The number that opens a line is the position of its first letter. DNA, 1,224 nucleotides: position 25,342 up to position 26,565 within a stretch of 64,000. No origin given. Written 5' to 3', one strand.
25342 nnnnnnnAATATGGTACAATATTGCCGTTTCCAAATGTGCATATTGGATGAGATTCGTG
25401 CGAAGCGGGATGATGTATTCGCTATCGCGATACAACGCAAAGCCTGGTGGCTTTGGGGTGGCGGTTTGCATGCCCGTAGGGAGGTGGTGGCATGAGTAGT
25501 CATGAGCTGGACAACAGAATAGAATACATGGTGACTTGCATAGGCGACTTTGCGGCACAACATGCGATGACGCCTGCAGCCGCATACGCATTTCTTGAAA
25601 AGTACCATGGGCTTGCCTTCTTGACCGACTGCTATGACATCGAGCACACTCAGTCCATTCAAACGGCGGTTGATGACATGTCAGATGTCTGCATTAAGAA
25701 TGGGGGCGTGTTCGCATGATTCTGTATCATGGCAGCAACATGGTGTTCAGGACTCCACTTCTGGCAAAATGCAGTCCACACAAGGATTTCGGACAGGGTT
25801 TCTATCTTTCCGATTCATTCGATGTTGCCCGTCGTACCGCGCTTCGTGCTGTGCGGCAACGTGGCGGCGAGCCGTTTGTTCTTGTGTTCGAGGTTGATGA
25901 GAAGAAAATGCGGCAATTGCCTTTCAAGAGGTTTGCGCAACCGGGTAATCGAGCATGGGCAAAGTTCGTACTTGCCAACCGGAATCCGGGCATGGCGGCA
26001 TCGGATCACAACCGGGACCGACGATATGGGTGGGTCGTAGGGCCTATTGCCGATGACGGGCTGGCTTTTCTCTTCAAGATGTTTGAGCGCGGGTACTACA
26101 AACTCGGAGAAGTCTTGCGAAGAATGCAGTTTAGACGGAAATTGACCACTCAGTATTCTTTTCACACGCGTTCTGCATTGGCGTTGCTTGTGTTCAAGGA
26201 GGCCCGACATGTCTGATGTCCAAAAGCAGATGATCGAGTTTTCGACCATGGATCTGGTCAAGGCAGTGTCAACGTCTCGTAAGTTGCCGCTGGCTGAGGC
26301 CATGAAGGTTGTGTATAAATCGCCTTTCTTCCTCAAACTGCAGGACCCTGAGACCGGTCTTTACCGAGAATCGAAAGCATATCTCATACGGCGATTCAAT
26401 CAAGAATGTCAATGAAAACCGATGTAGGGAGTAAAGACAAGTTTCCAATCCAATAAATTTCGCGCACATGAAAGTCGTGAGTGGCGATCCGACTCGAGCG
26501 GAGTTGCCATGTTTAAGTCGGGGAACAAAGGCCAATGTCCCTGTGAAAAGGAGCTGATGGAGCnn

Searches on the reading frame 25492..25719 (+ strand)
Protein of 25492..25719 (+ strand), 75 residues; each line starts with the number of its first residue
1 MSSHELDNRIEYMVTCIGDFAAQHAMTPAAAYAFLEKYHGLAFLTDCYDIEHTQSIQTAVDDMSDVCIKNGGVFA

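Call 8: search_protein_families(library=ncbifam, proteins=[window:25492-25719:+], max_evalue=0.01)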
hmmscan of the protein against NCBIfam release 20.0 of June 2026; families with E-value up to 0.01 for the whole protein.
window:25492-25719:+ (75 aa): 0 families

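Call 58: search_protein_families(library=padloc, proteins=[window:25492-25719:+], max_evalue=0.001)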
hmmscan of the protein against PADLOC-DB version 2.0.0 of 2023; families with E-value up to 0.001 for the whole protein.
window:25492-25719:+ (75 aa): 4 families
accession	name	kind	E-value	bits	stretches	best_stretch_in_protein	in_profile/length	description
PDLC04435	PDC-M13A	-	9.7e-24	81.4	1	5-73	3-71/72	-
PDLC04434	PDC-M13A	-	5.5e-11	40.4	1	6-69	8-73/78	-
PDLC04433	PDC-M13A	-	1.3e-08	33.2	1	8-66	7-65/74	-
PDLC04445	PDC-M13C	-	4.4e-07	28.1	1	7-65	2-60/70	-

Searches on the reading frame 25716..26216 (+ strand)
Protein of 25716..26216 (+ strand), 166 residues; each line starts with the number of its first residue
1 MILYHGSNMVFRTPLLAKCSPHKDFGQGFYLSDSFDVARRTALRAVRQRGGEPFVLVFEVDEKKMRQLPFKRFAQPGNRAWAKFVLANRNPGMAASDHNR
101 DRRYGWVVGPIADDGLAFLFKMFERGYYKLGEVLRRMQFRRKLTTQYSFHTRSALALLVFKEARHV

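Call 5: search_protein_families(library=pfam, proteins=[window:25716-26216:+], max_evalue=0.01)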
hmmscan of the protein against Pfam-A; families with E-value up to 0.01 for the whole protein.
window:25716-26216:+ (166 aa): 1 family
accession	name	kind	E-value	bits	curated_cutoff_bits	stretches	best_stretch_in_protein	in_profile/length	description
PF13151.12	DUF3990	-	1.9e-36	125.5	32.2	1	1-159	1-151/152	Protein of unknown function (DUF3990)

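Call 6: search_protein_families(library=padloc, proteins=[window:25716-26216:+], max_evalue=0.01)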
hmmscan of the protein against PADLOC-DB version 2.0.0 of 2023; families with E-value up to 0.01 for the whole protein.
window:25716-26216:+ (166 aa): 8 families
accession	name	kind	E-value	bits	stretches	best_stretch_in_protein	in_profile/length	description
PDLC04438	PDC-M13B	-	2.6e-37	126.2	1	1-164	1-156/158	-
PDLC04436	PDC-M13A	-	4.4e-33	112.3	1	1-164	1-157/159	-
PDLC04412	PDC-M10A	-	8.2e-16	56.1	1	1-164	1-148/152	-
PDLC04411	PDC-M10A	-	8.7e-16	56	1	1-165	4-152/156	-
PDLC04413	PDC-M10A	-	6.5e-11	40.1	1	1-163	1-147/157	-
PDLC04437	PDC-M13A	-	6.7e-10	37.3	1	23-115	12-98/117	-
PDLC04641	PDC-M42A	-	8.8e-08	30.1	1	1-72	4-73/215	-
PDLC04640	PDC-M42A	-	0.0063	13.9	1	2-43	69-110/280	-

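Call 8: search_protein_families(library=ncbifam, proteins=[window:25716-26216:+], max_evalue=0.01)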
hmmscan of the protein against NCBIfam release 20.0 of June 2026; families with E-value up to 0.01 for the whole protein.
window:25716-26216:+ (166 aa): 0 families

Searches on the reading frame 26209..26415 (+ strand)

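Call 58: search_protein_families(library=padloc, proteins=[window:26209-26415:+], max_evalue=0.001)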
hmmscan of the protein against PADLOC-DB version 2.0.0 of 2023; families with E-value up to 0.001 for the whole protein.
window:26209-26415:+ (68 aa): 4 families
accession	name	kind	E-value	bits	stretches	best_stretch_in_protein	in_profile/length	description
PDLC04444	PDC-M13C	-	2.9e-19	67.2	1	4-67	3-66/76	-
PDLC04441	PDC-M13C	-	0.00017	19.7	1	16-66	21-71/74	-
PDLC04439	PDC-M13B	-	0.00035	18.8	1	6-67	7-68/79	-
PDLC04440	PDC-M13B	-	0.00054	18.1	1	1-66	1-66/81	-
